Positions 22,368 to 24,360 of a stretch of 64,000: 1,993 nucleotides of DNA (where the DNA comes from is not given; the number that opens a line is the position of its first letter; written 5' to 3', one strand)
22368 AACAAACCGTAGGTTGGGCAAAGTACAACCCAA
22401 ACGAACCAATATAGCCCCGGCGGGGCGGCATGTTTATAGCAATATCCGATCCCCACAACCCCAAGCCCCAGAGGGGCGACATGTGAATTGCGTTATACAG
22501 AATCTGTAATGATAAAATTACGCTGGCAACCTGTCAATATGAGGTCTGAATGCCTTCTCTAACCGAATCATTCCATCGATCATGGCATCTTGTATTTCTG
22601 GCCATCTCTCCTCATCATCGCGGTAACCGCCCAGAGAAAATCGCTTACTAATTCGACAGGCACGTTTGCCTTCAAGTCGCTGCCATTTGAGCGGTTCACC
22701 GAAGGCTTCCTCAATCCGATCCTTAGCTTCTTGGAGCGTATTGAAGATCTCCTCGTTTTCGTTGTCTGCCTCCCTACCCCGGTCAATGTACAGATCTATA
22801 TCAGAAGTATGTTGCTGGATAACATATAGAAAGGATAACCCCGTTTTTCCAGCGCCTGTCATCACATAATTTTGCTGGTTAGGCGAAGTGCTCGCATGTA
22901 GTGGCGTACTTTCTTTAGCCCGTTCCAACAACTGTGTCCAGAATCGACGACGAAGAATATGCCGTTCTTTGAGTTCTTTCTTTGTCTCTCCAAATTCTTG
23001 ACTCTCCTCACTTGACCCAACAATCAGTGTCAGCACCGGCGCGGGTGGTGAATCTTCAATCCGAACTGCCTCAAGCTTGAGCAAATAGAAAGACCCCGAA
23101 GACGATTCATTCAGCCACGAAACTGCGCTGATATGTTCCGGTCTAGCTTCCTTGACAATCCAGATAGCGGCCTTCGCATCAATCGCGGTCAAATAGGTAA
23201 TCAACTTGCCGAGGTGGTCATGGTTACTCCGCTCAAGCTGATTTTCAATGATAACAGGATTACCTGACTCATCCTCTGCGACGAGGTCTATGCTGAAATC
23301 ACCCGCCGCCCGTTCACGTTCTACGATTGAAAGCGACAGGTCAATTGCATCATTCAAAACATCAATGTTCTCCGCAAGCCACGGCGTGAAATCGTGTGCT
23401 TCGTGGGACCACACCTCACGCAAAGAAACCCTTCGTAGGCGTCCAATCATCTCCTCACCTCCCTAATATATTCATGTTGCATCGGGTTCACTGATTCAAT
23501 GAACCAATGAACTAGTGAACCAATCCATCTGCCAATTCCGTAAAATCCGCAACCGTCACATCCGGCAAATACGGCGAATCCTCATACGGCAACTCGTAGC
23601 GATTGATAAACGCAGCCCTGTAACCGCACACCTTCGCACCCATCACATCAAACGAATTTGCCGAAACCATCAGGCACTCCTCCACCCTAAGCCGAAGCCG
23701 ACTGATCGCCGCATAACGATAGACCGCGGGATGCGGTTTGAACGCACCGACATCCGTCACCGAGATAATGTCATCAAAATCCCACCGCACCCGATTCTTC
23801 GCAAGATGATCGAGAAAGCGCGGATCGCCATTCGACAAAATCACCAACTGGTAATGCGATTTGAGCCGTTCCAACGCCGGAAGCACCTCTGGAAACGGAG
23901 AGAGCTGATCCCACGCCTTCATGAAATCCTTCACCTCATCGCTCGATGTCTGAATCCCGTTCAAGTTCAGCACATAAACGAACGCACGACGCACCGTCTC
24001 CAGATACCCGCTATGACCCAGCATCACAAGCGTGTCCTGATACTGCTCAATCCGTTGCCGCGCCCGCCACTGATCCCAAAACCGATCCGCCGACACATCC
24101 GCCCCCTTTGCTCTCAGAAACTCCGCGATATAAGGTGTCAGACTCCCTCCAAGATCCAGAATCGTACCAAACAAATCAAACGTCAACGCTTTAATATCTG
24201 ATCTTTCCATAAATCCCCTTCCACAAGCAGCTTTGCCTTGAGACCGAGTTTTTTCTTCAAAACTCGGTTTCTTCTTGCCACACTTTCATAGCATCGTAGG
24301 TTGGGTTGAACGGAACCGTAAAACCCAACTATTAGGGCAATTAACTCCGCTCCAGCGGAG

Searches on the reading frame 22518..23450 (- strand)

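Call 37: search_protein_families(library=pfam, proteins=[window:22518-23450:-], max_evalue=0.0001)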
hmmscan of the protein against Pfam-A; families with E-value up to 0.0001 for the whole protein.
window:22518-23450:- (310 aa): 1 family
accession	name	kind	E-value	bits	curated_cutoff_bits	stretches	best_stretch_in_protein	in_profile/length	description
PF14088.11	DUF4268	-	9.6e-32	110.4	27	1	166-304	1-139/140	Domain of unknown function (DUF4268)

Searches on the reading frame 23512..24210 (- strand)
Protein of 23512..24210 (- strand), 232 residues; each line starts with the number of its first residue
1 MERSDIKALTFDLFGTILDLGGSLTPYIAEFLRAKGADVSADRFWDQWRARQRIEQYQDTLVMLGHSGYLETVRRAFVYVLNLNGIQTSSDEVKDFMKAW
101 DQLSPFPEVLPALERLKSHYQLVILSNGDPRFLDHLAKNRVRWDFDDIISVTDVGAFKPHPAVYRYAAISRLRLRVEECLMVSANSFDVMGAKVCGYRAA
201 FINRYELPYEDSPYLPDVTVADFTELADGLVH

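Call 37: search_protein_families(library=pfam, proteins=[window:23512-24210:-], max_evalue=0.0001)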
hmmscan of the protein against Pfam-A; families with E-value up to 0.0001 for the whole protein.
window:23512-24210:- (232 aa): 2 families
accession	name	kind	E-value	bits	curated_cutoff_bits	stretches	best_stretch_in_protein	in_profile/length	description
PF00702.32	Hydrolase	-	6.9e-23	82.5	26.4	1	6-196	1-191/191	haloacid dehalogenase-like hydrolase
PF13419.12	HAD_2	-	4e-12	47.1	23.8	1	69-200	45-176/178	Haloacid dehalogenase-like hydrolase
